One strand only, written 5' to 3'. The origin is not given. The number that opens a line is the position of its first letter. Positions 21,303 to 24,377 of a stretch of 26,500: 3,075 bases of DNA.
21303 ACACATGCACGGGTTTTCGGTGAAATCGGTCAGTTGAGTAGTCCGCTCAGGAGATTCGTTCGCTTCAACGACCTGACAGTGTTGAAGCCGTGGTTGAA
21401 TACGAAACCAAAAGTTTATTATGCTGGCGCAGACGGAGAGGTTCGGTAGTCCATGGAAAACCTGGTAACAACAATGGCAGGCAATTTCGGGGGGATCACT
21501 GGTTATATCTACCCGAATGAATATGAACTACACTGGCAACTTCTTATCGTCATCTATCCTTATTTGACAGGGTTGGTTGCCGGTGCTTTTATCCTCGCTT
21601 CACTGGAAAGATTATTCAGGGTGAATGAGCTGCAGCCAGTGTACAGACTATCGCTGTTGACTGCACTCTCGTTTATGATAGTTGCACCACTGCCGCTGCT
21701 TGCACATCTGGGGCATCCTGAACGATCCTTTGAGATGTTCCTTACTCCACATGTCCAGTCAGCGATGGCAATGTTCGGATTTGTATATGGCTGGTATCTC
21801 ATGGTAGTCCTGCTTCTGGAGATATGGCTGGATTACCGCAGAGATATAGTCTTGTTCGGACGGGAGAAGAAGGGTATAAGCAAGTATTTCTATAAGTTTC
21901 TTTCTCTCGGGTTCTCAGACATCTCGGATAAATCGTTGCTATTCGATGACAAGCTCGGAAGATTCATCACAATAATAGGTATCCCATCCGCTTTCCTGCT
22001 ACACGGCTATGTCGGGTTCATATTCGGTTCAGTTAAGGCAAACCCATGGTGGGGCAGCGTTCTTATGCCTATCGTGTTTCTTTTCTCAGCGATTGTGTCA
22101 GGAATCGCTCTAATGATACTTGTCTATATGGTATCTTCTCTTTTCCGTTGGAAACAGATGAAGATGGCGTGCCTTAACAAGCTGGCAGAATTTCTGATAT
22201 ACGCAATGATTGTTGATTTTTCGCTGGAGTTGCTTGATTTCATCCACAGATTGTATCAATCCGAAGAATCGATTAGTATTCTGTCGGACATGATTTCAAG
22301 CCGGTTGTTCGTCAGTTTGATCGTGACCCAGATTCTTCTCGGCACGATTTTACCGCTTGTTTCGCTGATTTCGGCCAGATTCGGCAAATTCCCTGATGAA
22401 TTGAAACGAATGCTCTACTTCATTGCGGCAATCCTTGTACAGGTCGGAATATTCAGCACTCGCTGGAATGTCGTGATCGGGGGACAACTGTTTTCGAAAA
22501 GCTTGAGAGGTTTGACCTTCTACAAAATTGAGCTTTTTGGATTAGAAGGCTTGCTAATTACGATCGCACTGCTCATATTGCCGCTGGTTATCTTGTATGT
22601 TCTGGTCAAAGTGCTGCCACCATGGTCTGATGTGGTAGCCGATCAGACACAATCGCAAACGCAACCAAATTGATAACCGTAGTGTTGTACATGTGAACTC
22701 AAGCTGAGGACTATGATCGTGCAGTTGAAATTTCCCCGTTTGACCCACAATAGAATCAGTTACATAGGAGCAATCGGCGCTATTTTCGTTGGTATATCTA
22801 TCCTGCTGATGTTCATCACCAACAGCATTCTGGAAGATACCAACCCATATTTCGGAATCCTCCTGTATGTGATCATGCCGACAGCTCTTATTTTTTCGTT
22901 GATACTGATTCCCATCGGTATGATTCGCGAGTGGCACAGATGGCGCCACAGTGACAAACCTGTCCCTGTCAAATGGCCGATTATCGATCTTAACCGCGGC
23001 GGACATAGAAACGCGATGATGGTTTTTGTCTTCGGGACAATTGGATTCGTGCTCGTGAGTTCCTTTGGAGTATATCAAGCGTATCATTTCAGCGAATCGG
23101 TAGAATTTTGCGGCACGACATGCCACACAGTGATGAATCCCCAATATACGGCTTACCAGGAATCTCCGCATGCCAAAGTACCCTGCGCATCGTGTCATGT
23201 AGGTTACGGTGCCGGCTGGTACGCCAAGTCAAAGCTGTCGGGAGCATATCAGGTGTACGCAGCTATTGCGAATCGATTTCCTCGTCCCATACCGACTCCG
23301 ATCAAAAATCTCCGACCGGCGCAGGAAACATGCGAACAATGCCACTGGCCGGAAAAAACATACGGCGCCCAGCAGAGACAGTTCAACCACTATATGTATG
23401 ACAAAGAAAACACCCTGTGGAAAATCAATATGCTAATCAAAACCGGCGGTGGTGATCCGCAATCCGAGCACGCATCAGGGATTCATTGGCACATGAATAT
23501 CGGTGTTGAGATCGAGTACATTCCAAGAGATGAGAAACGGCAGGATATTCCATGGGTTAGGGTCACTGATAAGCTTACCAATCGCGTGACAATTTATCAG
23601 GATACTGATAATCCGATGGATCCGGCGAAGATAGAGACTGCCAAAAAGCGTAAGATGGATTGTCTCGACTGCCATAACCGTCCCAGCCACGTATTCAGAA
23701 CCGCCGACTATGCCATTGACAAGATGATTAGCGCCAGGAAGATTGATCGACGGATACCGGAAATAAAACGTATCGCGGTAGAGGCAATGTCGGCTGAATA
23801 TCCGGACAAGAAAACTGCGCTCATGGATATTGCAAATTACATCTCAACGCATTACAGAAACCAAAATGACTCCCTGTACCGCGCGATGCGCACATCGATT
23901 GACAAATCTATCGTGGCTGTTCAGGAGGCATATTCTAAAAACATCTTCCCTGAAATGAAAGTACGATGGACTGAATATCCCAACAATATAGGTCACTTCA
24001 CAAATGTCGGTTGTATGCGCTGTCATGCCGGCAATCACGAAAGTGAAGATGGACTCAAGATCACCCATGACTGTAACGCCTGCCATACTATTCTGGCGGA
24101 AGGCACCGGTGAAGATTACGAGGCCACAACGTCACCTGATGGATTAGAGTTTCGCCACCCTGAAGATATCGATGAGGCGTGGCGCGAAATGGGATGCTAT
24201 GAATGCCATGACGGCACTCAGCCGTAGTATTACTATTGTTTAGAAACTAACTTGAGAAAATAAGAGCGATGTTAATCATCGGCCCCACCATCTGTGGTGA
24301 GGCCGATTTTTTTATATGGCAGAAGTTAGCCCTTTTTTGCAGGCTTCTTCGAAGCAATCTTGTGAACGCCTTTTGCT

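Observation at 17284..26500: Compact respiratory island with four different quinol-oxidoreductase families and 45 c-type heme motifs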

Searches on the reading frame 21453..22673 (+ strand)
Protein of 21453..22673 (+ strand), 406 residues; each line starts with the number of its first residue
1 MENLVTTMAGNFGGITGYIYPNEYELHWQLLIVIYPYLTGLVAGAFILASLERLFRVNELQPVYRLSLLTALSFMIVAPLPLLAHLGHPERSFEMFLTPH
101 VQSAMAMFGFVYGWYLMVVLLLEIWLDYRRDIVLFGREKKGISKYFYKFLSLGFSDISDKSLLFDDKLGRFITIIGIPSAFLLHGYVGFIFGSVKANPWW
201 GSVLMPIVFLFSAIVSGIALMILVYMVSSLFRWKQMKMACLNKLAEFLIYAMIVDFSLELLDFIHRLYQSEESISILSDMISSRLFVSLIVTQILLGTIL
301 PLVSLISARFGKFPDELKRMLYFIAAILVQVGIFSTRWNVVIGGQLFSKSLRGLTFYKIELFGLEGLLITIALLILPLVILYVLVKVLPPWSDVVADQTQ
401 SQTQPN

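Call 4: search_protein_families(library=pfam, proteins=[window:21453-22673:+], max_evalue=0.01)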
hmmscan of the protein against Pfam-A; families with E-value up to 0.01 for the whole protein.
window:21453-22673:+ (406 aa): 1 family
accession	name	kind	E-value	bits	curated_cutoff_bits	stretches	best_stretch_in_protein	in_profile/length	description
PF03916.19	NrfD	-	3.8e-36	125.7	25.8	1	24-347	7-311/313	Polysulphide reductase, NrfD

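Call 5: search_protein_families(library=ncbifam, proteins=[window:21453-22673:+], max_evalue=0.01)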
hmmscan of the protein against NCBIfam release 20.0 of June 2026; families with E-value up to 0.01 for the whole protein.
window:21453-22673:+ (406 aa): 6 families
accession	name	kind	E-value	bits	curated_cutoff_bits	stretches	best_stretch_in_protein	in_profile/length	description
NF045798.1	DsrP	equivalog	3.5e-12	46.4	350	2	165-262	146-241/346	sulfate reduction electron transfer complex DsrMKJOP subunit DsrP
TIGR03148.1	cyt_nit_nrfD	equivalog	8.6e-12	44.9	347.6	1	25-346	7-313/316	cytochrome c nitrite reductase subunit NrfD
NF008133.1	PRK10881.1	equivalog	1.2e-05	25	450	1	39-390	62-373/377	Ni/Fe-hydrogenase cytochrome b subunit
NF011568.0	PRK14992.1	equivalog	5.3e-05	22.7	314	1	25-378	16-321/341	tetrathionate reductase subunit TtrC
NF041784.1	mnquin_red_QrcD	equivalog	0.0048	16.2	570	0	32-343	59-355/408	menaquinone reductase integral membrane subunit QrcD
TIGR04112.1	seleno_YedE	equivalog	0.0067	15.6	200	1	34-120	51-132/337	YedE family putative selenium transporter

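Call 20: search_solved_structures(query=window:21453-22673:+, max_evalue=0.01)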
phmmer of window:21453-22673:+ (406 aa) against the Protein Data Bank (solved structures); distinct sequences matched with E-value up to 0.01: 0.

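Call 59: find_related_loci(query=window:21453-22673:+, collection=genome_contigs, flank=10000)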
Query window:21453-22673:+ (406 aa) in genome_contigs; peptide patterns used: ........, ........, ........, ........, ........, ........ (x = any residue, [..] = any of these).
600 stretches matched a pattern (row limit reached: there are more); 578 encode a relative of the query (tblastn E <= 1e-3); the best 80 are kept; 80 distinct loci.
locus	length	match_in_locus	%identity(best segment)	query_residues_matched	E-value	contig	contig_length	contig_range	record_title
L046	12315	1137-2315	76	1-393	0e+0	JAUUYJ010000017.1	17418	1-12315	MAG: Candidatus Zixiibacteriota bacterium isolate CSMAG_164 CSMAG_164_k127_2370231_length_17418_cov_89.5298, whole genom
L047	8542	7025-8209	78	1-395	0e+0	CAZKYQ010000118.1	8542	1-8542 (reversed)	MAG TPA_asm: uncultured Ignavibacteria bacterium isolate binchicken_co275_126 genome assembly, contig: NODE_13792_length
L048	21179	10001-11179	78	1-393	0e+0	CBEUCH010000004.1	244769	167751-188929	MAG TPA_asm: uncultured bacterium isolate SRR19160658_binner12_Refined_30 genome assembly, contig: ERZ26800495.4, whole 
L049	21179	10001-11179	74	1-393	0e+0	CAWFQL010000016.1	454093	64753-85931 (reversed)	MAG: uncultured candidate division Zixibacteria bacterium isolate MFD05942.bin.1.318 genome assembly, contig: contig_536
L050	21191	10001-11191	76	1-397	0e+0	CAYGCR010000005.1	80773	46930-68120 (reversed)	MAG TPA_asm: uncultured Ignavibacteria bacterium isolate ERP108616_co2_224 genome assembly, contig: NODE_232_length_8077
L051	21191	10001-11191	75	1-397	0e+0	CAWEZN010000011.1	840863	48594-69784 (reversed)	MAG: uncultured candidate division Zixibacteria bacterium isolate MFD05942.bin.2.353 genome assembly, contig: contig_483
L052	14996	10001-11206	75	1-405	0e+0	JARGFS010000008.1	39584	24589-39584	MAG: bacterium isolate C14-12 NODE_8_length_39584_cov_3.951755, whole genome shotgun sequence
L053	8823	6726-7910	75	3-397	0e+0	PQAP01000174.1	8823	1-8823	MAG: candidate division GN15 bacterium isolate FeB_12 scaffold174, whole genome shotgun sequence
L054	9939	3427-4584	77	8-393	0e+0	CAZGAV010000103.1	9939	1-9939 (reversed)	MAG TPA_asm: uncultured Ignavibacteriales bacterium isolate binchicken_co150_3 genome assembly, contig: NODE_16944_lengt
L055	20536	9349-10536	74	2-397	0e+0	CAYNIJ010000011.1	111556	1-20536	MAG TPA_asm: uncultured Ignavibacteriales bacterium isolate SRP302447_co2_58 genome assembly, contig: NODE_585_length_11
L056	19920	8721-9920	73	3-405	0e+0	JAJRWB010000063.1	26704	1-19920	MAG: Candidatus Eisenbacteria bacterium isolate Dive96_bin2.117 k141_3956199, whole genome shotgun sequence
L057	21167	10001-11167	70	16-404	0e+0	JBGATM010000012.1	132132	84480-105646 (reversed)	MAG: Vicinamibacteria bacterium isolate MAG_AAO_AS.72 AAOAS-72_NODE_12_length_132132_cov_6.200030, whole genome shotgun 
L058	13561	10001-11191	74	4-404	0e+0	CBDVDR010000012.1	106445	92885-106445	MAG TPA_asm: uncultured bacterium isolate SRR21487745_metabat2_10 genome assembly, contig: ERZ25073593.17, whole genome 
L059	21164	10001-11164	73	4-391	0e+0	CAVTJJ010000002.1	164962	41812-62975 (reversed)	MAG: uncultured candidate division Zixibacteria bacterium isolate MFD05942.bin.1.404 genome assembly, contig: contig_168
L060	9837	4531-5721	71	9-406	0e+0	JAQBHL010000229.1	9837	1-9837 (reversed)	MAG: Acidobacteriota bacterium isolate MAG_454_bin-04 454_bin-04_ctg-229, whole genome shotgun sequence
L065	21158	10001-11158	69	15-393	0e+0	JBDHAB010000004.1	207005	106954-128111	MAG: Gemmatimonadota bacterium isolate M3-44_Bin_129 M3-44_Bin_129_scaffold_106, whole genome shotgun sequence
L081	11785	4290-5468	68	13-405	2e-174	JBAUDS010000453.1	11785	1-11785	MAG: Thermoanaerobaculia bacterium isolate MFD13100_ilm_asm_bin9 k127_46796, whole genome shotgun sequence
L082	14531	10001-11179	68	1-393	3e-174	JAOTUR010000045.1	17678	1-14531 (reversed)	MAG: Candidatus Krumholzibacteriia bacterium isolate 13_May_SF_Bin18 13_May_SF_Bin18_scaffold_2299_c1, whole genome shot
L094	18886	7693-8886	66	13-403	9e-170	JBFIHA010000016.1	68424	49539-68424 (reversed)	MAG: Gemmatimonadales bacterium isolate Mix_sand11.2021.09.Z.113 k141_588060_length_68424_cov_14.5624, whole genome shot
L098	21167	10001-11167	66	15-396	1e-169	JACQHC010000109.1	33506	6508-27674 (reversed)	MAG: Gemmatimonadetes bacterium isolate NC_groundwater_1089_Ag_S2p5_68_137 S_2p5_S6_coassembly_k141_2917150, whole genom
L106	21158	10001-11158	68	15-393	2e-168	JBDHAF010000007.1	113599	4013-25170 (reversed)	MAG: Gemmatimonadota bacterium isolate M3-44_Bin_147 M3-44_Bin_147_scaffold_1603, whole genome shotgun sequence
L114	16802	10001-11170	66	1-390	7e-166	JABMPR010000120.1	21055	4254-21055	MAG: bacterium isolate bin.398 k141_2371341, whole genome shotgun sequence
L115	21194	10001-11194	64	2-400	3e-165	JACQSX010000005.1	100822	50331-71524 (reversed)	MAG: Acidobacteria bacterium isolate NC_groundwater_1396_Ag_S-0.65um_54_125 S_p65_S5_coassembly_k141_311308, whole genom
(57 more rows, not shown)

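Call 99: search_protein_families(library=pfam, proteins=[L114:6768-8429:+, L106:13052-15415:+, L115:492-2069:-, L098:12728-13945:-, L114:5132-6523:+, L094:12735-14294:+, L065:3779-5710:-, L082:5612-7732:-, L054:2617-3705:-, L081:9527-9988:-], max_evalue=0.0001)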
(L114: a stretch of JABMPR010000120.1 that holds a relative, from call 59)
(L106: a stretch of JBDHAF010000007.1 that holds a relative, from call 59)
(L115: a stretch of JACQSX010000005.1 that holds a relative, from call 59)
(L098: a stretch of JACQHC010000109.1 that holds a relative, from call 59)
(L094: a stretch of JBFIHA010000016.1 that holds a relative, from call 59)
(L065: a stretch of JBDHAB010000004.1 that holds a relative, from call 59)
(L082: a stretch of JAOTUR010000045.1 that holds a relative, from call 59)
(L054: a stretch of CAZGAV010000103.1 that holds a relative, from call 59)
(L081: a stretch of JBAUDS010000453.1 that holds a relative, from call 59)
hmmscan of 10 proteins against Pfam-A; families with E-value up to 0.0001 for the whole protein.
L114:6768-8429:+ (554 aa): 0 families

L106:13052-15415:+ (788 aa): 3 families
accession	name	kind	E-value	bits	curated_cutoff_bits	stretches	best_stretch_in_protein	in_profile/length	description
PF00384.28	Molybdopterin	-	2.4e-22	79.9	24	1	102-495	1-316/353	Molybdopterin oxidoreductase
PF04879.21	Molybdop_Fe4S4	-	3.1e-09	37.1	22.7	1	49-99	5-55/55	Molybdopterin oxidoreductase Fe4S4 domain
PF01568.27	Molydop_binding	-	6e-09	36.4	26.8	1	701-776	29-104/110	Molydopterin dinucleotide binding domain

L115:492-2069:- (526 aa): 3 families
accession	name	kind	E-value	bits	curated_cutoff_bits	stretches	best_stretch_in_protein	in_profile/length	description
PF02518.31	HATPase_c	-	2.5e-25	89.5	26.4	1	411-520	2-110/111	Histidine kinase-, DNA gyrase B-, and HSP90-like ATPase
PF00512.31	HisKA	-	4.6e-13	49.5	26.9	1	303-362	2-60/66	His Kinase A (phospho-acceptor) domain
PF00672.30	HAMP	-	1.7e-12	47.9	25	1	213-264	2-53/53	HAMP domain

L098:12728-13945:- (406 aa): 2 families
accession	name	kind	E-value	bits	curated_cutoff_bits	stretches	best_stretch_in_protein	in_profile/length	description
PF00034.26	Cytochrom_C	-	8.7e-26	91.5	21.3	1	230-306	3-86/90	Cytochrome c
PF13442.11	Cytochrome_CBB3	-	2.9e-17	63.2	27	0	317-352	2-33/68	Cytochrome C oxidase, cbb3-type, subunit III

L114:5132-6523:+ (464 aa): 7 families
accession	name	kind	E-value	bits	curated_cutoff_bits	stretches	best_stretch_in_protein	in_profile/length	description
PF00158.32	Sigma54_activat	-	4.3e-69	231.9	20.2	1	146-313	1-168/168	Sigma-54 interaction domain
PF00072.30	Response_reg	-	3.4e-29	101.7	30.2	1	8-117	1-110/111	Response regulator receiver domain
PF25601.1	AAA_lid_14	-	8e-26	90.1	27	1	318-398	1-81/87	AAA+ ATPase lid domain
PF14532.12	Sigma54_activ_2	-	1e-22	81.3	25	1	148-317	2-138/138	Sigma-54 interaction domain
PF07728.20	AAA_5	-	7.3e-10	39.4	22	1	169-303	1-135/139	AAA domain (dynein-related subfamily)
PF00004.35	AAA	-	9e-06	26.6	21.2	1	170-302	1-124/131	ATPase family associated with various cellular activities (AAA)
PF01078.27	Mg_chelatase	-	1.1e-05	25.4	20.3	0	225-291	93-161/207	Magnesium chelatase, subunit ChlI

L094:12735-14294:+ (520 aa): 4 families
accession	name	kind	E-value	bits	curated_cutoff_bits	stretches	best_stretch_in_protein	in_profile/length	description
PF14522.11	Cytochrome_C7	-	2.8e-11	43.5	24.8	1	197-263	15-67/67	Cytochrome c7 and related cytochrome c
PF09699.15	Paired_CXXCH_1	-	3.1e-11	43.2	20.6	1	230-264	9-38/41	Doubled CXXCH motif (Paired_CXXCH_1)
PF14537.11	Cytochrom_c3_2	-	2.4e-07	31.6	25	0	162-263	7-79/79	Cytochrome c3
PF13435.11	Cytochrome_C554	-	1.4e-06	29.5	20.8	1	60-136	1-84/84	Cytochrome c554 and c-prime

L065:3779-5710:- (644 aa): 4 families
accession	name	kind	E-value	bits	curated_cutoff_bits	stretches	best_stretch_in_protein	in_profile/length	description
PF00204.31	DNA_gyraseB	-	2.1e-61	206.9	27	1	226-395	1-172/173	DNA gyrase B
PF00986.26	DNA_gyraseB_C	-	6.3e-30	103.6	29.8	1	572-633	2-63/63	DNA gyrase B subunit, carboxyl terminus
PF01751.28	Toprim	-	5.5e-20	71.8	23.1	1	424-536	1-95/96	Toprim domain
PF02518.31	HATPase_c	-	3.1e-18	66.6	26.4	1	38-177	4-109/111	Histidine kinase-, DNA gyrase B-, and HSP90-like ATPase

L082:5612-7732:- (707 aa): 5 families
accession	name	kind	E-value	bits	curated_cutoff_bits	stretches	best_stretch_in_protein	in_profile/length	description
PF02421.24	FeoB_N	-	5e-60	202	27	1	11-166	1-156/156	Ferrous iron transport protein B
PF07670.19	Gate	-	5.5e-38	130.1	29.6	2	360-453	1-101/104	Nucleoside recognition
PF17910.6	FeoB_Cyto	-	5.3e-22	78.5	23.4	1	183-273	1-90/90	FeoB cytosolic helical domain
PF07664.17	FeoB_C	-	2.9e-20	72.2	26.6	1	467-518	2-54/54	Ferrous iron transport protein B C terminus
PF01926.29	MMR_HSR1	-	3.5e-17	63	21.9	1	12-123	1-112/113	50S ribosome-binding GTPase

L054:2617-3705:- (363 aa): 0 families

L081:9527-9988:- (154 aa): 1 family
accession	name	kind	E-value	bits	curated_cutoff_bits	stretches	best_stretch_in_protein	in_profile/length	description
PF00355.32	Rieske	-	1.7e-13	50.7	20.3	1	59-141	4-87/88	Rieske [2Fe-2S] domain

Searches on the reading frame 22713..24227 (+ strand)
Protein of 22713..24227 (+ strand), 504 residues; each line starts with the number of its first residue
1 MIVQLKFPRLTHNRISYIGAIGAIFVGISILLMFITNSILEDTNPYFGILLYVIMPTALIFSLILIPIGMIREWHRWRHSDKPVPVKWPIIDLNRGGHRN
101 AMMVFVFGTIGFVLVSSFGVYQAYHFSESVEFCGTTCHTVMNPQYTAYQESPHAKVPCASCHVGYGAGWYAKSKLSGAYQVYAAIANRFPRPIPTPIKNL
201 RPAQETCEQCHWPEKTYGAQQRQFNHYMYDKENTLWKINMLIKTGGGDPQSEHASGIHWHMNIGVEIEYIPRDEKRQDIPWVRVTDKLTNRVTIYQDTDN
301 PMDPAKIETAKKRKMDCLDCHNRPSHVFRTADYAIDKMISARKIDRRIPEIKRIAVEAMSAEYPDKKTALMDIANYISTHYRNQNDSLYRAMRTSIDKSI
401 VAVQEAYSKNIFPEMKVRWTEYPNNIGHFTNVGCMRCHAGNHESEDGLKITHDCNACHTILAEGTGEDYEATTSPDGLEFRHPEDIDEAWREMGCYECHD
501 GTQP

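Call 4: search_protein_families(library=pfam, proteins=[window:22713-24227:+], max_evalue=0.01)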
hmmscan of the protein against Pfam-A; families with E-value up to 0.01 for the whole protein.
window:22713-24227:+ (504 aa): 3 families
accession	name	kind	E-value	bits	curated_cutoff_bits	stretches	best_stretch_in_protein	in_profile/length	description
PF14522.11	Cytochrome_C7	-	1.9e-09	37.7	24.8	1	420-459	43-67/67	Cytochrome c7 and related cytochrome c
PF03264.19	Cytochrom_NNT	-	1.8e-08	34.8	24.1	1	102-188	8-98/174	NapC/NirT cytochrome c family, N-terminal region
PF14537.11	Cytochrom_c3_2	-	7.4e-07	30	25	1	431-501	6-66/79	Cytochrome c3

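Call 5: search_protein_families(library=ncbifam, proteins=[window:22713-24227:+], max_evalue=0.01)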
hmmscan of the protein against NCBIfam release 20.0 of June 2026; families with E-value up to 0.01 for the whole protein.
window:22713-24227:+ (504 aa): 4 families
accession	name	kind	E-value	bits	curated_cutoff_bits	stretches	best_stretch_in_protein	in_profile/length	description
TIGR03153.1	cytochr_NrfH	equivalog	1.9e-11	44.2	134.2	1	106-212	4-110/138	cytochrome c nitrite reductase small subunit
TIGR02162.1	torC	equivalog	3.8e-05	23.1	478.2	1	109-188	25-107/387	pentaheme c-type cytochrome TorC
NF011606.0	PRK15032.1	equivalog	0.00025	20.3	455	1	93-186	8-105/390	pentaheme c-type cytochrome TorC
NF047727.1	4hemeCytCCctA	equivalog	0.0003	20.9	180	1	428-501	34-106/109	tetraheme c-type cytochrome CctA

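Call 12: find_homologous_proteins(query=window:22713-24227:+, max_evalue=0.00001)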
Query window:22713-24227:+ (504 aa): 8000 proteins with E <= 0.00001 among 8000 candidates; the best 120 are listed.
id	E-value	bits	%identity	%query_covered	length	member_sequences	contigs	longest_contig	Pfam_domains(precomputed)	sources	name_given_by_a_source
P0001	0.0e+0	1214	100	100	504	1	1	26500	PF14537.12,PF03264.20,PF14522.12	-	-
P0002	0.0e+0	1041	83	100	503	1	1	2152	PF14537.12,PF03264.20,PF14522.12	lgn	-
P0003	5.2e-276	934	73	100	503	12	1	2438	PF03264.20,PF14522.12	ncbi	-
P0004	3.3e-252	856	66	99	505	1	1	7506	PF03264.20,PF14522.12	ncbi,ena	-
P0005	5.9e-244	829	64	99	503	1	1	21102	PF03264.20,PF14522.12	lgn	-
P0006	4.7e-239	812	63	100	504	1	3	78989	PF14537.12,PF03264.20,PF14522.12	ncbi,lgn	-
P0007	4.1e-233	793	64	99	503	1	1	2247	PF14537.12,PF03264.20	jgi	jgi:hypothetical protein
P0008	2.5e-229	780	63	99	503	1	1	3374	PF03264.20,PF14522.12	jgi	jgi:hypothetical protein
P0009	7.9e-228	775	63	99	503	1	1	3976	PF03264.20,PF14522.12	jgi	jgi:hypothetical protein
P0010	5.4e-226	769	60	99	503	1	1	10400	PF14537.12,PF03264.20,PF14522.12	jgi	jgi:hypothetical protein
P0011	4.4e-225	766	61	99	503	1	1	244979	PF03264.20,PF14522.12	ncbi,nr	ncbi:MAG: cytochrome C [candidate division Zixibacteria bacterium]|nr:cytochrome C [candidate divisi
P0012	2.2e-223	761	60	99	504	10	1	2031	PF03264.20,PF14522.12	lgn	-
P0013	1.3e-221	755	60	99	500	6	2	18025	PF14537.12,PF03264.20,PF14522.12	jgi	jgi:hypothetical protein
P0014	1.9e-221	754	59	99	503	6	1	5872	PF03264.20,PF14522.12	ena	-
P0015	4.6e-221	753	59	99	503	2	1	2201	PF03264.20,PF14522.12,PF22113.2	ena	-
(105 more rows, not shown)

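Call 18: search_solved_structures(query=window:22713-24227:+, max_evalue=0.01)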
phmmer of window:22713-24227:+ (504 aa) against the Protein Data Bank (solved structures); distinct sequences matched with E-value up to 0.01: 1.
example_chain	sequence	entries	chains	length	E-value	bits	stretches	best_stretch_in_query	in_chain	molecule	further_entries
2j7a_C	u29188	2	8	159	0.00024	23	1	95-213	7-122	CYTOCHROME C QUINOL DEHYDROGENASE NRFH | NAPC/NIRT CYTOCHROME C FAMILY PROTEIN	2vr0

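Call 60: find_encoding_contigs(protein=P0006, flank=10000, max_places=3)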
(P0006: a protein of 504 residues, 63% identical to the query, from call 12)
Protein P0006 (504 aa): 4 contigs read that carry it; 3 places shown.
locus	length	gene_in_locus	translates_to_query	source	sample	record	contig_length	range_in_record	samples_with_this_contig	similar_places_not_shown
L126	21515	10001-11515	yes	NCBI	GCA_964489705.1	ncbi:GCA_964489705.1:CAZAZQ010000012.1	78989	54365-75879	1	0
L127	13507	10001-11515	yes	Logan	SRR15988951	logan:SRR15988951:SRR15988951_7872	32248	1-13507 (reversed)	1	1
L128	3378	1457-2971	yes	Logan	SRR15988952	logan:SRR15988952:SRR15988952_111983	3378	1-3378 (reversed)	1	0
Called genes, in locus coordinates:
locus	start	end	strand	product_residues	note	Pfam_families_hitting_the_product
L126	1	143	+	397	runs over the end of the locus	PF05684:DUF819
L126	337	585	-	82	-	-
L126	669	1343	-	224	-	PF01135:PCMT, PF00398:RrnaAD, PF13847:Methyltransf_31, PF13649:Methyltransf_25 (weak)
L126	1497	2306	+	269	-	PF00881:Nitroreductase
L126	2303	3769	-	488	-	PF00982:Glyco_transf_20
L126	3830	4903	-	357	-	PF21088:MS_channel_1st, PF00924:MS_channel_2nd, PF21082:MS_channel_3rd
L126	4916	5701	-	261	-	PF02358:Trehalose_PPase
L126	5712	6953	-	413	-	PF21269:TreT_GT1, PF00534:Glycos_transf_1, PF13692:Glyco_trans_1_4, PF20706:GT4-conflict (weak)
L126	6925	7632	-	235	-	PF19027:DUF5752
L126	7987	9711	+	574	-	PF00749:tRNA-synt_1c, PF03950:tRNA-synt_1c_C, PF20974:tRNA-synt_1c_C2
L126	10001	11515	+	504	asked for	PF03264:Cytochrom_NNT, PF14522:Cytochrome_C7 (faint), PF14537:Cytochrom_c3_2 (faint)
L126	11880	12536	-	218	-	PF13489:Methyltransf_23, PF01209:Ubie_methyltran, PF13649:Methyltransf_25, PF13847:Methyltransf_31, PF08241:Methyltransf_11, PF08242:Methyltransf_12 (weak)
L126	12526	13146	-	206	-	PF02525:Flavodoxin_2, PF03358:FMN_red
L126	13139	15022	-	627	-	PF00005:ABC_tran, PF02463:SMC_N (faint), PF13555:AAA_29 (faint), PF00004:AAA (faint), PF01926:MMR_HSR1 (faint), PF12848:ABC_tran_Xtn, PF00005:ABC_tran, PF16326:ABC_tran_CTD (weak), +1 more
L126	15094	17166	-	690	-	PF07584:BatA, PF13519:VWA_2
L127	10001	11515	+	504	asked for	PF03264:Cytochrom_NNT, PF14522:Cytochrome_C7 (faint), PF14537:Cytochrom_c3_2 (faint)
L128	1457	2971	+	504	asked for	PF03264:Cytochrom_NNT, PF14522:Cytochrome_C7 (faint), PF14537:Cytochrom_c3_2 (faint)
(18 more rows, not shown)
